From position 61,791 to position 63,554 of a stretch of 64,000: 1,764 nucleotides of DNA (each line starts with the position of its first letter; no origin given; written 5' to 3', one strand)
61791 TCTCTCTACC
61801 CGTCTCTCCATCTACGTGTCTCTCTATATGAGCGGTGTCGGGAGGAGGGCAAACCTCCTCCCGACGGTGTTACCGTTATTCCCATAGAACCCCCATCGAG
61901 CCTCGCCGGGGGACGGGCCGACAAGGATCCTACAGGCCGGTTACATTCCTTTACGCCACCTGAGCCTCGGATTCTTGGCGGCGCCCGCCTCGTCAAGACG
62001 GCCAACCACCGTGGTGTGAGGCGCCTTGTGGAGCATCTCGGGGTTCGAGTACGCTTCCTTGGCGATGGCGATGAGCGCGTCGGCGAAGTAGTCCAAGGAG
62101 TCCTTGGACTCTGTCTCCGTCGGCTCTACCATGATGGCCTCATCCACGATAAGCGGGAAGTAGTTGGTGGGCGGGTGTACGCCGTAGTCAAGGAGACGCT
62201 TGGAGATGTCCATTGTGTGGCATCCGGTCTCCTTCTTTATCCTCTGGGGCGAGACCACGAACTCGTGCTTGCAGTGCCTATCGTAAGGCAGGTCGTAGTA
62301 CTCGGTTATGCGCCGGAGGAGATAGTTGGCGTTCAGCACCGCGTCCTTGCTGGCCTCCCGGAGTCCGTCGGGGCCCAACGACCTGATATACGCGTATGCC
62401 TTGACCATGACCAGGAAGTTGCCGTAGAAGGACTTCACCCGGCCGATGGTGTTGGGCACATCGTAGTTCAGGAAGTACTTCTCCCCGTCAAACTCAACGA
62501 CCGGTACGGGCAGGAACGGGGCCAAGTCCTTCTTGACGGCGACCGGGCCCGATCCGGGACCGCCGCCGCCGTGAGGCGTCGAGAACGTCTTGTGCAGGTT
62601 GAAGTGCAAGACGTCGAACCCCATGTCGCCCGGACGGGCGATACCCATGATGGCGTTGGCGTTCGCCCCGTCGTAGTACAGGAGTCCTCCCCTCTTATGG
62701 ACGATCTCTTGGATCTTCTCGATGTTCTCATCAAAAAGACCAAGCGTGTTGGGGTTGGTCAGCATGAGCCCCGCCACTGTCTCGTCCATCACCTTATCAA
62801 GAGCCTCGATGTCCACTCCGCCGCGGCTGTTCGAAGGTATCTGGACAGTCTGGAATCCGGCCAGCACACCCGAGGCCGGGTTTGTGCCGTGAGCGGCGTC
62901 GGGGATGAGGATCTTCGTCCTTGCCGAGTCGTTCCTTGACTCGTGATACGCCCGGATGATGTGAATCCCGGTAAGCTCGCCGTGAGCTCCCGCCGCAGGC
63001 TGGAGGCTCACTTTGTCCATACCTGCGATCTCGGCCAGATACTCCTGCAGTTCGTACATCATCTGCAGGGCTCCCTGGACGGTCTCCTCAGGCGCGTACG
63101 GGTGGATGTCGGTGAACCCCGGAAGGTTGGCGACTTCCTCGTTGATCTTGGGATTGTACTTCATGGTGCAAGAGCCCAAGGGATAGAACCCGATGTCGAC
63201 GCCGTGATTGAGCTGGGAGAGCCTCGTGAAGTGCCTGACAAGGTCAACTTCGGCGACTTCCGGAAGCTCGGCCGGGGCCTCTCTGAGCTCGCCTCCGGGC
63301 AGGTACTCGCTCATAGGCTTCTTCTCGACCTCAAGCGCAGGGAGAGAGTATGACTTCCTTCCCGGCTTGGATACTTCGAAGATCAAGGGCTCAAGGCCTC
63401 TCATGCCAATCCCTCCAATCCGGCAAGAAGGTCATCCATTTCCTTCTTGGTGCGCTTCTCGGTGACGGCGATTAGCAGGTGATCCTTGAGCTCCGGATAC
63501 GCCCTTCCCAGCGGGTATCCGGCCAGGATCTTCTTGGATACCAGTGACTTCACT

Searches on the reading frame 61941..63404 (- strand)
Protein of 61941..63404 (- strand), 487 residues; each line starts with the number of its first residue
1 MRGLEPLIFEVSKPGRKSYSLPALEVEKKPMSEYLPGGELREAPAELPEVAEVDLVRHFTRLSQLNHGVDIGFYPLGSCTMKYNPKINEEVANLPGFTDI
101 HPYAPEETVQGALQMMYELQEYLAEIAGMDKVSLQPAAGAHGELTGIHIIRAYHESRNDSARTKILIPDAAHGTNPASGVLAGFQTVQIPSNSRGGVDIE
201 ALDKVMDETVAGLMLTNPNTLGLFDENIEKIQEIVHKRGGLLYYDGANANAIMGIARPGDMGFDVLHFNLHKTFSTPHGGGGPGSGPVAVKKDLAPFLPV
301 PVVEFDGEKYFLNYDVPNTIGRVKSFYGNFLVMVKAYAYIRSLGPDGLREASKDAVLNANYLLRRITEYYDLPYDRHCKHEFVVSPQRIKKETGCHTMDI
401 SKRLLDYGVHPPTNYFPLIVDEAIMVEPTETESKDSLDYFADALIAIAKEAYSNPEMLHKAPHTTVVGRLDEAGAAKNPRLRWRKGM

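Call 58: search_protein_families(library=pfam, proteins=[window:61941-63404:-], max_evalue=0.001)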
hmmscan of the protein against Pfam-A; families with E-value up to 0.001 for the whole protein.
window:61941-63404:- (487 aa): 4 families
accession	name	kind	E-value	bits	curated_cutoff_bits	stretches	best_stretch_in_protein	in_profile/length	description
PF21478.3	GcvP2_C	-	5e-28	97.9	27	1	351-452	1-103/122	Glycine dehydrogenase, C-terminal domain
PF02347.22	GDC-P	-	2.1e-11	43.8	26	1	50-299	47-284/429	Glycine cleavage system P-protein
PF00266.25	Aminotran_5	-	7.1e-05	22.4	21.5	1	163-279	89-207/371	Aminotransferase class-V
PF01212.27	Beta_elim_lyase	-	0.00018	21.4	27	1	111-280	29-207/288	Beta-eliminating lyase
